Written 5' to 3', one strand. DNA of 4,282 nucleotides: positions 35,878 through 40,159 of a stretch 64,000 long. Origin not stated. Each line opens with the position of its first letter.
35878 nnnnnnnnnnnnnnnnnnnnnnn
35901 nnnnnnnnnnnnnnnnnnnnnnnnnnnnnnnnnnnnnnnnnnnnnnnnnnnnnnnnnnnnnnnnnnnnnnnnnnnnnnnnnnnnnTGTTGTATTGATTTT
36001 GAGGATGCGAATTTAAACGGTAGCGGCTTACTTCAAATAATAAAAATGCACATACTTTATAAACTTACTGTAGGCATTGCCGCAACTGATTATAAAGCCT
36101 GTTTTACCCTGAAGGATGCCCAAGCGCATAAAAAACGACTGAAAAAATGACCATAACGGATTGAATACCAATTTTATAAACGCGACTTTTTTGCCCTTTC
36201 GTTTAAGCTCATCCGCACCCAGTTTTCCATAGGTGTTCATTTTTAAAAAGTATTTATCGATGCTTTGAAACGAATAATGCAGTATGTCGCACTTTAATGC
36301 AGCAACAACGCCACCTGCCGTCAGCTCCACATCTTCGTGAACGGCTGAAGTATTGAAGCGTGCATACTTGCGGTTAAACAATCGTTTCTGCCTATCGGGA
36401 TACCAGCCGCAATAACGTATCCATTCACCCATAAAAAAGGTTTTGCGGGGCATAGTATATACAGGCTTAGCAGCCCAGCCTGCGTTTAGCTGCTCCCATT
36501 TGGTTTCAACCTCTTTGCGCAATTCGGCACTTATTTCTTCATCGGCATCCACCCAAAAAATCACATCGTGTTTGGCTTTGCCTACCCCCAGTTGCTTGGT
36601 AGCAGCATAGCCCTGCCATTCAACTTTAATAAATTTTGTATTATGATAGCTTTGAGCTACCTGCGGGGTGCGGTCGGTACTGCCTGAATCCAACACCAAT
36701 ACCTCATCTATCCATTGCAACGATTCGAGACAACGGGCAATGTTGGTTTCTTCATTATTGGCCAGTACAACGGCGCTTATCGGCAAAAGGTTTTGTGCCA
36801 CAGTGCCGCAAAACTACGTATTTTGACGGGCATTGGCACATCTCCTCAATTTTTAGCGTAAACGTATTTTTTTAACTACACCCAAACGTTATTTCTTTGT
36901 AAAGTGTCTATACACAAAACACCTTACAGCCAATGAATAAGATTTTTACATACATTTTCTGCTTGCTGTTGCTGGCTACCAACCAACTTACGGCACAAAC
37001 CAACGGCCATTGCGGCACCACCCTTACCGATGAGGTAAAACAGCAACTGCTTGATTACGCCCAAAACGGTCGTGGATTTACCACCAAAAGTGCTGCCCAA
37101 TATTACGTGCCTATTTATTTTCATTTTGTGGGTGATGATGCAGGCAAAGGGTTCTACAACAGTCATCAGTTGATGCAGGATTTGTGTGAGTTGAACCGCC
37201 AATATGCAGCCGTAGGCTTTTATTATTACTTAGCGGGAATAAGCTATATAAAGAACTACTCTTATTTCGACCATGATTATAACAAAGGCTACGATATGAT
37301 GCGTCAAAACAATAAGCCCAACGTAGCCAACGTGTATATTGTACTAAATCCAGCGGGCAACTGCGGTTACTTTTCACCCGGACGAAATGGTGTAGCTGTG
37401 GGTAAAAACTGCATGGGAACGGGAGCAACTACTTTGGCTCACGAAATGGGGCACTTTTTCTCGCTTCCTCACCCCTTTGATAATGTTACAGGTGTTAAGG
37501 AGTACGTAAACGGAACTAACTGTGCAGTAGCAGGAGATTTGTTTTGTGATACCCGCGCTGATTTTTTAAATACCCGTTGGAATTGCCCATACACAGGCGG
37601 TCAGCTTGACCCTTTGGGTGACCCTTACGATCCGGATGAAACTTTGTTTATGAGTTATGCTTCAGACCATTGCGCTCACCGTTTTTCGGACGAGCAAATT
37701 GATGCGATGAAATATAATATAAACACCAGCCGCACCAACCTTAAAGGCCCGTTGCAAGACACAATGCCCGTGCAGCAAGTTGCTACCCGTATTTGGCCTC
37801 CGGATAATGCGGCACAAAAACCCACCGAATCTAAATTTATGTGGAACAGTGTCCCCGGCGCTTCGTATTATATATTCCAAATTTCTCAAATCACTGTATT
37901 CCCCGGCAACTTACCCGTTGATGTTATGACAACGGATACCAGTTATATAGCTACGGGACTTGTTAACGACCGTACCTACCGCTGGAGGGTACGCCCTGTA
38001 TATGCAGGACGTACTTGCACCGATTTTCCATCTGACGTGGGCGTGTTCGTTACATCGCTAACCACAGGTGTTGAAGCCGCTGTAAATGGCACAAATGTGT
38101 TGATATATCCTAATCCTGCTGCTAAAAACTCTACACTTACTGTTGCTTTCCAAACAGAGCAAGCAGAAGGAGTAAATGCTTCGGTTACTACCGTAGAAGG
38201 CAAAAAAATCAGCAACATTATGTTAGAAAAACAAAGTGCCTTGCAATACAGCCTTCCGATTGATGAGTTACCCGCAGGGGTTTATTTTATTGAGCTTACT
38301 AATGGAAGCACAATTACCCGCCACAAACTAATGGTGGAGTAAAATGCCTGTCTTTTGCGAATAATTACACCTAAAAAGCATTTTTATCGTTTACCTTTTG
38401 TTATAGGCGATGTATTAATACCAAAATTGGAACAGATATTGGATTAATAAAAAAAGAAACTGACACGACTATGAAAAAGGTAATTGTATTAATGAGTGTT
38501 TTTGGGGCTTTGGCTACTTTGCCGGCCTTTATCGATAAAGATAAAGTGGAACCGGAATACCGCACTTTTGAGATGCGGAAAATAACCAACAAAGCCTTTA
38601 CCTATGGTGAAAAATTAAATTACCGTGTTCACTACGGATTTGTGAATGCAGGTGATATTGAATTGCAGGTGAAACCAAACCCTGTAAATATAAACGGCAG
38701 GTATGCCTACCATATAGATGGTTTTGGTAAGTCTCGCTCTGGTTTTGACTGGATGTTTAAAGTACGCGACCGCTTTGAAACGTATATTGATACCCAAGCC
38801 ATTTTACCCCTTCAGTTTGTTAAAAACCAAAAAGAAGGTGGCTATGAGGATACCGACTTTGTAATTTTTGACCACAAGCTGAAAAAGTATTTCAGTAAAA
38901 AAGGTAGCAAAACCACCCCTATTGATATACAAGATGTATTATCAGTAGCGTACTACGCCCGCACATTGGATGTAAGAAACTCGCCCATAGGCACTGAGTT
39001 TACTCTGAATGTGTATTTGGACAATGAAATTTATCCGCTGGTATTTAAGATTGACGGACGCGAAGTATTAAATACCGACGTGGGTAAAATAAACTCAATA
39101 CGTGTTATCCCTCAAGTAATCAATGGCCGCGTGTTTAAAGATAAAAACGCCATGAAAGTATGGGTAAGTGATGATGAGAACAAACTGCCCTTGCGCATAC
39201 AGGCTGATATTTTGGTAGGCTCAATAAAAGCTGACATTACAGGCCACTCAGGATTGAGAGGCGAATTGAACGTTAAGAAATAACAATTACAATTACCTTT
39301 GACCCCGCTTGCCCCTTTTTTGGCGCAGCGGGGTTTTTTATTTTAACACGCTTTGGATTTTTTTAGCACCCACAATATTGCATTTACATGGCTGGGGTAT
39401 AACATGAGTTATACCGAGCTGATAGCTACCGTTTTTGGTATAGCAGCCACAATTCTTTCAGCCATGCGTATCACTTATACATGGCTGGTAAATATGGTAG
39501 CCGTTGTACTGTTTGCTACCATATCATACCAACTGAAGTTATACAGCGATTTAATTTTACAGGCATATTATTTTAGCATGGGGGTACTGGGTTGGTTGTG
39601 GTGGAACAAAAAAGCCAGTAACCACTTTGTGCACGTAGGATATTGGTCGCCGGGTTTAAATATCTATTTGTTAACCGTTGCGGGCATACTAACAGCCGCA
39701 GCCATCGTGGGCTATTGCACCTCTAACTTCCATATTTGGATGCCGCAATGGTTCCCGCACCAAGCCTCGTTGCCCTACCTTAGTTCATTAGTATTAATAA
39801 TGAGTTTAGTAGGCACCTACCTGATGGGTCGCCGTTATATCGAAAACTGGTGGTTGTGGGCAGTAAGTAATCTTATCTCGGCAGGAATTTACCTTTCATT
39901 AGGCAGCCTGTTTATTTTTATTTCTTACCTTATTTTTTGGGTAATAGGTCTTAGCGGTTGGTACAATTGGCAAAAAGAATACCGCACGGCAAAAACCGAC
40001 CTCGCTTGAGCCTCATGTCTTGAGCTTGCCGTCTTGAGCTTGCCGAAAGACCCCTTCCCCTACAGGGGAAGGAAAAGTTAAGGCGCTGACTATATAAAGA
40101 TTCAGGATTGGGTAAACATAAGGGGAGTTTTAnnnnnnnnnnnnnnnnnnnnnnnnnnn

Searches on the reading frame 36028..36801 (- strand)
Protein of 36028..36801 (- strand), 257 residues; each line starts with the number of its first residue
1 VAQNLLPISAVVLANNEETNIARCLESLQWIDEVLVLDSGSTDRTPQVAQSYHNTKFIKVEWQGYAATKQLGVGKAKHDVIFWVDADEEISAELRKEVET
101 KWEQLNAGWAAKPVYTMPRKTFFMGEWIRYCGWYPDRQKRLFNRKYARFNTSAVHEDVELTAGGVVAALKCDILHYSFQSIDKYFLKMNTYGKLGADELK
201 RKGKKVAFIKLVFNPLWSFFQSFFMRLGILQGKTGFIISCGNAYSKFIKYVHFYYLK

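Call 84: search_protein_families(library=pfam, proteins=[window:36028-36801:-], max_evalue=0.001)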
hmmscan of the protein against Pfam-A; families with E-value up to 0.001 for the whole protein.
window:36028-36801:- (257 aa): 1 family
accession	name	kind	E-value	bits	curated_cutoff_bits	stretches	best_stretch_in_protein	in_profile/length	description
PF00535.33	Glycos_transf_2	-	1.5e-17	64.5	23.3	1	9-126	1-127/168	Glycosyl transferase family 2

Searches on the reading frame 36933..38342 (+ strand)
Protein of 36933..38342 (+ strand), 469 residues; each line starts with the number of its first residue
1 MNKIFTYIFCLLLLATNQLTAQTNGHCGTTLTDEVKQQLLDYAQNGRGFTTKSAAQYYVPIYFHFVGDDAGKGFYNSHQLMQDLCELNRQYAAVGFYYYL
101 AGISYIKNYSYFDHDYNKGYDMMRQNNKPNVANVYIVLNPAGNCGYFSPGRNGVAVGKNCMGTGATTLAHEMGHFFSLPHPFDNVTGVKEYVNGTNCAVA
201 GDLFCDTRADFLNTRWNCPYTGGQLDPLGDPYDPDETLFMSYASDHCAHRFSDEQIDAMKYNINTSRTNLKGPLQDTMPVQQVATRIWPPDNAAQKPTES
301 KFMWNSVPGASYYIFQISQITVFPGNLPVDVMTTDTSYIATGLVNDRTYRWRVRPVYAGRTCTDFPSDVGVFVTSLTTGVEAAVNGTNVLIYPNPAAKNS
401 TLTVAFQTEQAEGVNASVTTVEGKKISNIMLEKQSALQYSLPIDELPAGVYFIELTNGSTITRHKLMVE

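Call 83: search_protein_families(library=pfam, proteins=[window:36933-38342:+], max_evalue=0.001)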
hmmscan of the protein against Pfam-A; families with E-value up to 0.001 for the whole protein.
window:36933-38342:+ (469 aa): 2 families
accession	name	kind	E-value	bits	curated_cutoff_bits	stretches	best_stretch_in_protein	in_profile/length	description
PF18962.6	Por_Secre_tail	-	9.3e-11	42.3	27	1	391-468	1-75/75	Secretion system C-terminal sorting domain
PF05572.19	Peptidase_M43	-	1.4e-05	25.5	23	1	162-261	66-149/152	Pregnancy-associated plasma protein-A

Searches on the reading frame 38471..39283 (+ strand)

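Call 84: search_protein_families(library=pfam, proteins=[window:38471-39283:+], max_evalue=0.001)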
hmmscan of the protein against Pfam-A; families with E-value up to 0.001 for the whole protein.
window:38471-39283:+ (270 aa): 1 family
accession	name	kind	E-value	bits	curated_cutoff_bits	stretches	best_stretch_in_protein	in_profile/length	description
PF11306.15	DUF3108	-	3.5e-44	151.6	26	1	50-257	1-209/209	Protein of unknown function (DUF3108)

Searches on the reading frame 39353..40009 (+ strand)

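Call 83: search_protein_families(library=pfam, proteins=[window:39353-40009:+], max_evalue=0.001)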
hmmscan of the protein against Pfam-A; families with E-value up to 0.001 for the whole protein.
window:39353-40009:+ (218 aa): 1 family
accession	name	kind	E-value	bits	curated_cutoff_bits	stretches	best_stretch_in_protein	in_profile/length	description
PF04973.17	NMN_transporter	-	1e-35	123.7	27.3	1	19-208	1-175/175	Nicotinamide mononucleotide transporter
